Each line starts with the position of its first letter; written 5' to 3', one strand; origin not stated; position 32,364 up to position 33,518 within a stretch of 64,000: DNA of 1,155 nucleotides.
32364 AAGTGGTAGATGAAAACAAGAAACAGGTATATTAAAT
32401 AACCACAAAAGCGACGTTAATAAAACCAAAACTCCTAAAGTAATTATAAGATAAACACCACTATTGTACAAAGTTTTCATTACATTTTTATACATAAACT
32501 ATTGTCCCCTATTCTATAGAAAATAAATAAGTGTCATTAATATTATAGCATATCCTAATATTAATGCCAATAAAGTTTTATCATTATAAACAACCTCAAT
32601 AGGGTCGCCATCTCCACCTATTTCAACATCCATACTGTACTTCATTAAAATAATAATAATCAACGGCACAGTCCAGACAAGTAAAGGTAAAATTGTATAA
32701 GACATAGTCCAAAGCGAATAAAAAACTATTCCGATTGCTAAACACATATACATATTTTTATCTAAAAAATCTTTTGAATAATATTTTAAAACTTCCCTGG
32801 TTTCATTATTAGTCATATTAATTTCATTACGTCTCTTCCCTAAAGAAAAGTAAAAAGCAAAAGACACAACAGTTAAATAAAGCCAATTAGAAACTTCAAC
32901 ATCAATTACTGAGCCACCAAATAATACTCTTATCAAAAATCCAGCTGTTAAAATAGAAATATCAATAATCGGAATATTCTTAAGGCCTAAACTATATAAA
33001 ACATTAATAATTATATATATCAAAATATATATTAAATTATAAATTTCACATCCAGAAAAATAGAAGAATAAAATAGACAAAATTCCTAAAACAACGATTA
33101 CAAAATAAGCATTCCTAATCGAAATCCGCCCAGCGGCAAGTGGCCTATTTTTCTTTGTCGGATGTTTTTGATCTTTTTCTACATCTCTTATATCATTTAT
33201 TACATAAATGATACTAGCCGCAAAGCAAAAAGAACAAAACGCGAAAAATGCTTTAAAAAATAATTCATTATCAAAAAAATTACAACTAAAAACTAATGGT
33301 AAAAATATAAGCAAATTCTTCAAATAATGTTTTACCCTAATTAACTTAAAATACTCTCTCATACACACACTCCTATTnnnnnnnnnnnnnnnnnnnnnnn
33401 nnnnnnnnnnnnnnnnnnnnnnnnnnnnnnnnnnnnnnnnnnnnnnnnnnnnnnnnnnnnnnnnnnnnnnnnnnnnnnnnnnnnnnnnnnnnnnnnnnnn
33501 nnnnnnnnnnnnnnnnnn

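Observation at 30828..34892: UbiA-type polyprenyl-phosphate phosphoribosyltransferase flanked by two GT-C-like proteins inside a Firmicute wall-glycan operon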

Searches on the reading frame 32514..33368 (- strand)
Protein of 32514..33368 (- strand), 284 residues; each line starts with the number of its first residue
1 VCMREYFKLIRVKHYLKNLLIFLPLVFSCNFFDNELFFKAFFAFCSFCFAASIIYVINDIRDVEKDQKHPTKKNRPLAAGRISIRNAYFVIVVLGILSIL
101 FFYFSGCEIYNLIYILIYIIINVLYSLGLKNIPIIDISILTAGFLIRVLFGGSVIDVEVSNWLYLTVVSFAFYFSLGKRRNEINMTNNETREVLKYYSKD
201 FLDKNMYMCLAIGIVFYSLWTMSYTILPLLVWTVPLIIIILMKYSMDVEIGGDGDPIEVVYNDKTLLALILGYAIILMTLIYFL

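Call 4: search_protein_families(library=pfam, proteins=[window:32514-33368:-], max_evalue=0.01)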
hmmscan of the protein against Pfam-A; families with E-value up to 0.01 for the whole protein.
window:32514-33368:- (284 aa): 2 families
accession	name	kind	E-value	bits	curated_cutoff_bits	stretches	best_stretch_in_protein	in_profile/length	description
PF01040.23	UbiA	-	6.1e-22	78.6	34.2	1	40-173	22-153/250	UbiA prenyltransferase family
PF23994.1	DUF7312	-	0.0081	16.8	27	0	62-101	14-51/56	Domain of unknown function (DUF7312)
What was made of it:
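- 32514..33362 (-): Polyprenyl-phosphate 5-phosphoribosyltransferase (PPPRS; UbiA superfamily, Rv3806c-type). It is 283 aa from ATG 33362; the ORF is open to GTG 33368. PF01040 scores 78.6 bits (call 4).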

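Call 5: search_protein_families(library=ncbifam, proteins=[window:32514-33368:-], max_evalue=0.01)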
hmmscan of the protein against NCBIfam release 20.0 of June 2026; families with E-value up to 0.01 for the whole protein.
window:32514-33368:- (284 aa): 18 families
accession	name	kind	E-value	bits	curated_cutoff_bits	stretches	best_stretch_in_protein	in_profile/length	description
NF008978.0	PRK12324.1-4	equivalog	1e-60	205.4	207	1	6-282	35-320/322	decaprenyl-phosphate phosphoribosyltransferase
NF008977.0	PRK12324.1-2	equivalog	2.1e-56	191.5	234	1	4-282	3-288/297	decaprenyl-phosphate phosphoribosyltransferase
NF006088.0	PRK08238.1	equivalog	1.2e-48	166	351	1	3-275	192-474/482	UbiA family prenyltransferase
NF008976.0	PRK12324.1-1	equivalog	2.1e-47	162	474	1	7-280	22-302/306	decaprenyl-phosphate phosphoribosyltransferase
NF009523.0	PRK12884.1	equivalog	1.5e-16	60.5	269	1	3-178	4-171/279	prenyltransferase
TIGR01475.1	ubiA_other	subfamily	5.2e-09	36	180.8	1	4-155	3-150/282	UbiA-like polyprenyltransferase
TIGR01473.1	cyoE_ctaB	equivalog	1.6e-07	31.4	210.3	1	40-138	37-135/281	heme o synthase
TIGR01474.1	ubiA_proteo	equivalog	1.7e-07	31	275.45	1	4-192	2-199/282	4-hydroxybenzoate octaprenyltransferase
NF009609.0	PRK13106.1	equivalog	2.9e-07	30.2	349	1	44-158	55-165/301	prenyltransferase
NF009525.0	PRK12887.1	equivalog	1.9e-06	27.5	226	1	37-134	53-149/310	homogentisate phytyltransferase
NF009516.0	PRK12875.1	equivalog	3.3e-06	26.4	205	1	39-137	54-154/292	prenyltransferase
NF003349.0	PRK04375.1-2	equivalog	5.8e-06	25.7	246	1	41-138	62-159/318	heme o synthase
NF009514.0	PRK12873.1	equivalog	6e-06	25.8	246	1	52-243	61-257/297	4-hydroxybenzoate polyprenyltransferase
NF003348.0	PRK04375.1-1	equivalog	1.1e-05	25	285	1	3-135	3-134/292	heme o synthase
NF009524.0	PRK12886.1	equivalog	2e-05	24.1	387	1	5-127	10-129/291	prenyltransferase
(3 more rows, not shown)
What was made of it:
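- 32514..33362 (-): NCBIfam NF008978 and NF008977 (decaprenyl-phosphate phosphoribosyltransferase) score 205.4 and 191.5 bits, against at most 36 bits for the named haem O synthase, UbiA-type, MenA and chlorophyll synthase models (a generic 'prenyltransferase' model, NF009523, reaches 60.5) (call 5).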

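Call 7: search_solved_structures(query=window:32514-33368:-, max_evalue=1, show_alignments=1)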
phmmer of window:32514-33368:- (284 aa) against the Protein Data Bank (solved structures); distinct sequences matched with E-value up to 1: 8.
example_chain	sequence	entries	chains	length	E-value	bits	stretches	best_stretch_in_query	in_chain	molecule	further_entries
8j8j_D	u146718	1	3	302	1.3e-36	129.7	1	7-274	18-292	Decaprenyl-phosphate phosphoribosyltransferase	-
8j8k_A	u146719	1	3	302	2.1e-27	99.4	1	7-274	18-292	Decaprenyl-phosphate phosphoribosyltransferase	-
4od4_A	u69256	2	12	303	0.0016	21.1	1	56-154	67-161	4-hydroxybenzoate octaprenyltransferase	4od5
8uhh_H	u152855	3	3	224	0.18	14.4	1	163-222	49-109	hSC44.ck.elbow.20.N32F Fab heavy chain | hSC44.ck.20.elbow Fab heavy chain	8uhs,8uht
8uhj_H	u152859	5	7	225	0.19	14.3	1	163-222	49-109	hSC44h.ck.20.N32F Fab heavy chain | hSC44.ck.20.N32F Fab heavy chain | hSC44.ck.20 Fab heavy chain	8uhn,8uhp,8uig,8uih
6x1v_H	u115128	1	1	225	0.41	13.2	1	164-214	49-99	SC44-8 Heavy chain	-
8uio_H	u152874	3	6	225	0.63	12.6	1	163-214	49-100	hSC44.ck Fab heavy chain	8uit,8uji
8vy4_A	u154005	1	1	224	0.8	12.3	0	162-222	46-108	Fab Heavy Chain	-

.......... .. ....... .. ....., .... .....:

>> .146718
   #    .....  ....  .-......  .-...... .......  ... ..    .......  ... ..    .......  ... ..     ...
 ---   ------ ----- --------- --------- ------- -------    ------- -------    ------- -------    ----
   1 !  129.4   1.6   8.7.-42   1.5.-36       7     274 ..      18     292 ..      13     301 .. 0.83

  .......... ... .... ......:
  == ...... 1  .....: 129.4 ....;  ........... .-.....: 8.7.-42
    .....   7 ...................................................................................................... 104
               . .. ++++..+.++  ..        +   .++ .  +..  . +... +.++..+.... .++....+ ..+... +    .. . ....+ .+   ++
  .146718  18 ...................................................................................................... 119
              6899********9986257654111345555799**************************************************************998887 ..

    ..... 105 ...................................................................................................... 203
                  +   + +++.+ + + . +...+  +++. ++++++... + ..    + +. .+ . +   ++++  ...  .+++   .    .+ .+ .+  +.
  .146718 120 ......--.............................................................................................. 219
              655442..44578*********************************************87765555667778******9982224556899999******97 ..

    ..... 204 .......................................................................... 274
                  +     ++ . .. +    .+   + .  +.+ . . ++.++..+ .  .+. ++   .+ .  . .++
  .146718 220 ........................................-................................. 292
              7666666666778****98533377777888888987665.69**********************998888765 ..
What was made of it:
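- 32514..33362 (-): PDB 8j8j (Rv3806c) matches at E=1.3e-36 over residues 7-274 (call 7).
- On Polyprenyl-phosphate 5-phosphoribosyltransferase (DPPRS/PPPRS, Rv3806c clade of the UbiA superfamily): The alignment to Rv3806c spans residues 7-274 (call 7).
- It is a full-length homologue of solved Rv3806c at E=1.3e-36 (call 7).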

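Call 19: find_related_loci(query=window:32514-33368:-, collection=genome_contigs, flank=10000)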
Query window:32514-33368:- (284 aa) in genome_contigs; peptide patterns used: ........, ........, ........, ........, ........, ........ (x = any residue, [..] = any of these).
205 stretches matched a pattern; 182 encode a relative of the query (tblastn E <= 1e-3); the best 80 are kept; 80 distinct loci.
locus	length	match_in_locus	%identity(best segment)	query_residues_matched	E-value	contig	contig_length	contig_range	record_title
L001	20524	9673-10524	100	1-284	0e+0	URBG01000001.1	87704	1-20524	uncultured Tenericutes bacterium isolate UMGS841 genome assembly, contig: NODE_102_length_87704_cov_3.360403, whole geno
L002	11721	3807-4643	55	2-274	7e-103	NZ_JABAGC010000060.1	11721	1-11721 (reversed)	Clostridium sp. SM-530-WT-3G Contig_60, whole genome shotgun sequence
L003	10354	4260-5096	54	2-274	7e-102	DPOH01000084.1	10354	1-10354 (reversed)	MAG TPA_asm: Clostridium sp. isolate UBA10317 contig_2663, whole genome shotgun sequence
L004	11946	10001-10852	55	5-284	6e-100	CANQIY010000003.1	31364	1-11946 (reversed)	MAG: uncultured Bacilli bacterium isolate Lapin-027__bin69 genome assembly, contig: Lapin-027__NODE_1116_length_31364_co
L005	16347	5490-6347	55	1-282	8e-99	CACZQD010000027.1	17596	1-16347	MAG: uncultured Erysipelotrichaceae bacterium isolate RUG12848 genome assembly, contig: RUG12848_asm_27, whole genome sh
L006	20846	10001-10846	56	5-282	7e-99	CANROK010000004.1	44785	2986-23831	MAG: uncultured Bacilli bacterium isolate Lapin-020__bin27 genome assembly, contig: Lapin-020__NODE_864_length_44785_cov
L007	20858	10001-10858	53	3-282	8e-98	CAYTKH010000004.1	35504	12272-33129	MAG TPA_asm: uncultured Muribaculaceae bacterium isolate SRP287540_co2_278 genome assembly, contig: NODE_1131_length_355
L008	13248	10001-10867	55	1-284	2e-97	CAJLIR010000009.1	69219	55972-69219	MAG TPA_asm: uncultured Bacillales bacterium isolate ERR1600721-bin.53 genome assembly, contig: NODE_383_length_69219_co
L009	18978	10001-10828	59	5-282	3e-97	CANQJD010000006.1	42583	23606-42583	MAG: uncultured Bacilli bacterium isolate Lapin-032__bin104 genome assembly, contig: Lapin-032__NODE_1503_length_42583_c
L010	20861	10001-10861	52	3-283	1e-96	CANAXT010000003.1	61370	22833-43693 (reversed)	MAG TPA_asm: uncultured Tenericutes bacterium isolate SRR16350204_bin.22_metawrap_v1.3_MAG genome assembly, contig: NODE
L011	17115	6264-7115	55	3-282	5e-96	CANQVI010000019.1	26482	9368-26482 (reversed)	MAG: uncultured Clostridia bacterium isolate Lapin-033__bin11 genome assembly, contig: Lapin-033__NODE_1450_length_26482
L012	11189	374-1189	54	3-268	1e-95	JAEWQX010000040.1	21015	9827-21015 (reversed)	MAG: Bacillota bacterium isolate OH_SBrB_34 k127_719365, whole genome shotgun sequence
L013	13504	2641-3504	52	3-282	3e-95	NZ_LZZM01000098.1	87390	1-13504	Clostridium puniceum strain DSM 2619 CLPUN_contig000098, whole genome shotgun sequence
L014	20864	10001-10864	52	3-282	4e-95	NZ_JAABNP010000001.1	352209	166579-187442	Clostridium sp. C2-6-12 NODE_1_length_352209_cov_286.301201, whole genome shotgun sequence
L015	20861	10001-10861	49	3-283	2e-94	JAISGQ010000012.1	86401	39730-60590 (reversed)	MAG: Oscillospiraceae bacterium isolate Hm464_bin109 k119_877750, whole genome shotgun sequence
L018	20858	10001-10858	51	3-282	3e-94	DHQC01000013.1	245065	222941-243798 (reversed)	MAG TPA_asm: Bacillales bacterium UBA5348 UBA5348_contig_417, whole genome shotgun sequence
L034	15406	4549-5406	55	3-282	2e-90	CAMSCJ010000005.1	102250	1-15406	MAG TPA_asm: uncultured Tenericutes bacterium isolate ERR9465718_bin.35_metawrap_v1.3_MAG genome assembly, contig: NODE.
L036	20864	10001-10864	52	3-283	3e-90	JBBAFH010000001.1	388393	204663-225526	MAG: Bacilli bacterium isolate SO_2017_LW2_38 scaffold_17_c1_LW138R_2017, whole genome shotgun sequence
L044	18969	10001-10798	55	5-269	2e-88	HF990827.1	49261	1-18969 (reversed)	Firmicutes bacterium CAG:822 genomic scaffold, scf3, whole genome shotgun sequence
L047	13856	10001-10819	51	9-275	4e-88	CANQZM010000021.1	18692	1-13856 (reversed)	MAG: uncultured Bacilli bacterium isolate Lapin-017__bin14 genome assembly, contig: Lapin-017__NODE_1658_length_18692_co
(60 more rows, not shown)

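Call 46: search_protein_families(library=pfam, proteins=[L018:10890-11858:+, L047:10843-12492:+, L011:7140-8678:+, L010:12667-15003:+, L034:3452-4543:+, L036:10888-11454:+, L044:10853-11875:+, L003:1632-2096:+], max_evalue=0.01)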
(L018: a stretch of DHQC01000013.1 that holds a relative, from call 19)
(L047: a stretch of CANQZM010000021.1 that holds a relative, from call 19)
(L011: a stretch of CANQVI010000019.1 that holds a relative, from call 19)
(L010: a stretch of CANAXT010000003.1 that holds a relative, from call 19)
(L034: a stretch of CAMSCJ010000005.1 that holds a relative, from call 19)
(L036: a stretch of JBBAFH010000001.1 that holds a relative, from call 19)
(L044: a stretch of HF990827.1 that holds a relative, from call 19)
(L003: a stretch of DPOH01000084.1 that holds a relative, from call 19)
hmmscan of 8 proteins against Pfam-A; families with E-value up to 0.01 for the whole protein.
L018:10890-11858:+ (322 aa): 2 families
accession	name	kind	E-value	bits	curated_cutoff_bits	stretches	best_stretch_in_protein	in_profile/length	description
PF12710.13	HAD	-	1.4e-17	65.2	27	1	8-173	2-189/189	haloacid dehalogenase-like hydrolase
PF04138.20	GtrA_DPMS_TM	-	7.2e-12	46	26.1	1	209-319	2-117/117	GtrA/DPMS, transmembrane domain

L047:10843-12492:+ (549 aa): 1 family
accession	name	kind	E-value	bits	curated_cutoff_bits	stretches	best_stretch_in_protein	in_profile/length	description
PF19558.4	DUF6080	-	0.00022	20.4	27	2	142-360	4-222/447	Family of unknown function (DUF6080)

L011:7140-8678:+ (512 aa): 1 family
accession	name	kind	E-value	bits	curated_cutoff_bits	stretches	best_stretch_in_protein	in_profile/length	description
PF14264.12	Glucos_trans_II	-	1.2e-39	136.8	30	1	30-346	2-314/317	Glucosyl transferase GtrII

L010:12667-15003:+ (778 aa): 1 family
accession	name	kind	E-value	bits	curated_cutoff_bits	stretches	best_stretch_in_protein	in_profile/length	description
PF00884.28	Sulfatase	-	2.3e-30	106.4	25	1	427-715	2-296/301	Sulfatase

L034:3452-4543:+ (363 aa): 2 families
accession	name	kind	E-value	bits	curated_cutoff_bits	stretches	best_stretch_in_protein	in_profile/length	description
PF04138.20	GtrA_DPMS_TM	-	1.6e-14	54.5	26.1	1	249-359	1-117/117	GtrA/DPMS, transmembrane domain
PF12710.13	HAD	-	2.7e-14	54.5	27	1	46-209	2-187/189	haloacid dehalogenase-like hydrolase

L036:10888-11454:+ (188 aa): 1 family
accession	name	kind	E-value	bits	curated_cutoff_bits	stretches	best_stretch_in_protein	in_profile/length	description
PF12710.13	HAD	-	5.3e-13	50.3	27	1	5-167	2-186/189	haloacid dehalogenase-like hydrolase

L044:10853-11875:+ (340 aa): 1 family
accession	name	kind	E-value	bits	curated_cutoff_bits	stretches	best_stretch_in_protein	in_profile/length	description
PF01757.29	Acyl_transf_3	-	1.2e-16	61.1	31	1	10-319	2-324/326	Acyltransferase domain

L003:1632-2096:+ (154 aa): 1 family
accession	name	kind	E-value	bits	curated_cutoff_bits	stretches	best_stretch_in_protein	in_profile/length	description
PF04892.17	VanZ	-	1.8e-24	87.2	30.1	1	11-141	2-126/126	VanZ like family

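Call 64: search_dna_similar(query=window:32514-33368:-, collection=phages, mode=protein, max_evalue=0.00001, max_rows=20)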
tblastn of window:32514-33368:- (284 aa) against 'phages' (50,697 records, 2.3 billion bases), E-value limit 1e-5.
Records with a match: 1; places in all: 1; records where one place covers at least 80% of the query: 1.
Best place of each record, by identity: <60% 1.
By first word of the organism name: Bacteriophage 1.
By host as written in the record: - 1.
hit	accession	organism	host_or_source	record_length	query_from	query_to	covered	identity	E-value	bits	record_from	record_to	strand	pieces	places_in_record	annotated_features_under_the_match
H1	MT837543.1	Bacteriophage sp.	human fecal samples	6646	3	264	92%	30.4%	7e-23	103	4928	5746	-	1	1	record has no annotation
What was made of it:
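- Tried and rejected: A tblastn search of the phage collection with the UbiA protein returned only an unannotated 6.6-kb contig (call 64).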

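Call 65: search_dna_similar(query=window:32514-33368:-, collection=plasmids, mode=protein, max_evalue=0.00001, max_rows=25)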
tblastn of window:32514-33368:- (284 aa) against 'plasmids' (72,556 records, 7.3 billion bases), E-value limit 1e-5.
Records with a match: 95; places in all: 95; records where one place covers at least 80% of the query: 39.
Best place of each record, by identity: <60% 95.
By first word of the organism name: Rhizobium 36; Sinorhizobium 5; Salipiger 3; Mesorhizobium 3; Vibrio 3; Cereibacter 3; Sphingomonadaceae 3; Lactococcus 2; Natronococcus 2; Streptomyces 2; and 27 more.
By predicted mobility (MOB-suite, as given by PLSDB): non-mobilizable 65; conjugative 21; mobilizable 9.
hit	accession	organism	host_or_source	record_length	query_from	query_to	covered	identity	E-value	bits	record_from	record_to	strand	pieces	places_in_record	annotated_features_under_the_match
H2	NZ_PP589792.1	Lactococcus sp.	Bacterial culture,Dairy environment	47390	3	263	92%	49.6%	5e-69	238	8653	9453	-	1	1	decaprenyl-phosphate phosphoribosyltransferase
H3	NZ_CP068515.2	Lactococcus cremoris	Whole organism,Dairy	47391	3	263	92%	49.6%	5e-69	238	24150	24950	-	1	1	decaprenyl-phosphate phosphoribosyltransferase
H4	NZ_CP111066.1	Chondrinema litorale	Seaweed,red alga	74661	5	264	92%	35.8%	4e-32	132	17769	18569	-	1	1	decaprenyl-phosphate phosphoribosyltransferase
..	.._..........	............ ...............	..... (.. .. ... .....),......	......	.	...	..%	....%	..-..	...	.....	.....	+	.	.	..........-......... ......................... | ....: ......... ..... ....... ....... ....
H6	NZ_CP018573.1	Marivivens sp. JLT3646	cell culture,shallow-sea hydrothermal ...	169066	7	263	90%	33.5%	2e-30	127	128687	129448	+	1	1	decaprenyl-phosphate phosphoribosyltransferase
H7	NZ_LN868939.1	Nocardia farcinica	not known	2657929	8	264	90%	32.7%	5e-28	120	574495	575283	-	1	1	none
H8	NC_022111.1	Prevotella sp. oral taxon 299 str. F0039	Homo sapiens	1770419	3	264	92%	32.0%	1e-24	110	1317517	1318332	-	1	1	none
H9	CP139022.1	Flammeovirgaceae bacterium SG7u.111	Seagrass,tissue sample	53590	5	264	92%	31.9%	2e-30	127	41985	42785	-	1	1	decaprenyl-phosphate phosphoribosyltransferase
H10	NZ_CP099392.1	Natronococcus sp. CG52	cell culture,salt lake sediment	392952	8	244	83%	34.9%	2e-26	115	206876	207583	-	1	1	UbiA prenyltransferase family protein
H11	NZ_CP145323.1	Rhodococcus ruber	-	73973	8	264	90%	30.7%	1e-27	119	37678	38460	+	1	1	decaprenyl-phosphate phosphoribosyltransferase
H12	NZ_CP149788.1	Haloterrigena sp. KLK7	cell culture,salt lake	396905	8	256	88%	31.7%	7e-22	102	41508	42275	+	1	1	decaprenyl-phosphate phosphoribosyltransferase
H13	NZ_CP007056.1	Halostagnicola larsenii XH-48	-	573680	8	253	87%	32.0%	3e-22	103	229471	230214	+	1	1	decaprenyl-phosphate phosphoribosyltransferase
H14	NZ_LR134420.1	Legionella adelaidensis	environmental,Cooling tower water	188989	2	263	92%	30.0%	1e-17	90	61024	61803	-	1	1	decaprenyl-phosphate phosphoribosyltransferase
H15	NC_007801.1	Jannaschia sp. CCS1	-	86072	4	264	92%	29.5%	4e-13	77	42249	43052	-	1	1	UbiA family prenyltransferase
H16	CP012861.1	Persicobacter sp. JZB09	cell culture,soil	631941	3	227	79%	34.1%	2e-24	110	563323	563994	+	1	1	record has no annotation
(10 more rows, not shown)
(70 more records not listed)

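Call 66: get_annotated_region(hit=H3, flank=12000)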
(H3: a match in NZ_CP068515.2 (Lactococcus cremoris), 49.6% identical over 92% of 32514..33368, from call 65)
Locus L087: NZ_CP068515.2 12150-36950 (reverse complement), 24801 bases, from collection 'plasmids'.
description: Lactococcus cremoris strain F.2.7 plasmid pF27D, complete sequence
organism: Lactococcus cremoris (NCBI taxid 1359)
taxonomy: Bacteria; Bacillota; Bacilli; Lactobacillales; Streptococcaceae; Lactococcus; Lactococcus cremoris
host: -; source: Whole organism,Dairy; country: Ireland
typing (MOB-suite, as given by PLSDB): mobilizable; replicon rep_cluster_414,rep_cluster_556; relaxase MOBP,MOB_Unknown
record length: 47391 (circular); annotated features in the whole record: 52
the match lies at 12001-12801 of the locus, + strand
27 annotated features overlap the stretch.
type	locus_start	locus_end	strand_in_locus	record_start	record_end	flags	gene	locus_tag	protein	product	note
CDS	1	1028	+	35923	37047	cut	-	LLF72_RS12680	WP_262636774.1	glycosyltransferase family 4 protein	-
CDS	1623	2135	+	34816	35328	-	-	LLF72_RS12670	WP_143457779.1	hypothetical protein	-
CDS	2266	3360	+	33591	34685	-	-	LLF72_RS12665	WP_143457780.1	glycosyltransferase family 1 protein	-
CDS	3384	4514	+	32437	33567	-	-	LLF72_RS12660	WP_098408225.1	glycoside hydrolase family 99-like domain-containing protein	-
CDS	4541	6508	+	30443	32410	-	-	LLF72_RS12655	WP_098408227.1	capsular polysaccharide synthesis protein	-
CDS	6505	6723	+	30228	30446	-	-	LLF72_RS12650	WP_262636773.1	hypothetical protein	-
CDS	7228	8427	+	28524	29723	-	-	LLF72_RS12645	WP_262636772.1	O-antigen ligase family protein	-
CDS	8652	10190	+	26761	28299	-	-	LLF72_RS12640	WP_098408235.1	oligosaccharide flippase family protein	-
CDS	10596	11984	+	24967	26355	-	-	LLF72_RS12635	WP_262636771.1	hypothetical protein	-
CDS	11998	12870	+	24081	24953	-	-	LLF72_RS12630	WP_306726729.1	decaprenyl-phosphate phosphoribosyltransferase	-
CDS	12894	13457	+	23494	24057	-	-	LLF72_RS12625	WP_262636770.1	HAD-IB family phosphatase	GO:0008152 - metabolic process [Evidence IEA]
CDS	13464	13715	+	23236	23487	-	-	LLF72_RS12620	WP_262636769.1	GtrA family protein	GO:0000271 - polysaccharide biosynthetic process [Evidence IEA]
CDS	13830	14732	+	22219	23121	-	-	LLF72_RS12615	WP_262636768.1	phosphodiester glycosidase family protein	-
CDS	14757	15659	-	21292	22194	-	-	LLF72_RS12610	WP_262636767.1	LCP family protein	-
CDS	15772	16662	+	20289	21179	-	-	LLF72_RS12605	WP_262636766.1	IS982-like element IS982B family transposase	GO:0006313 - DNA transposition [Evidence IEA]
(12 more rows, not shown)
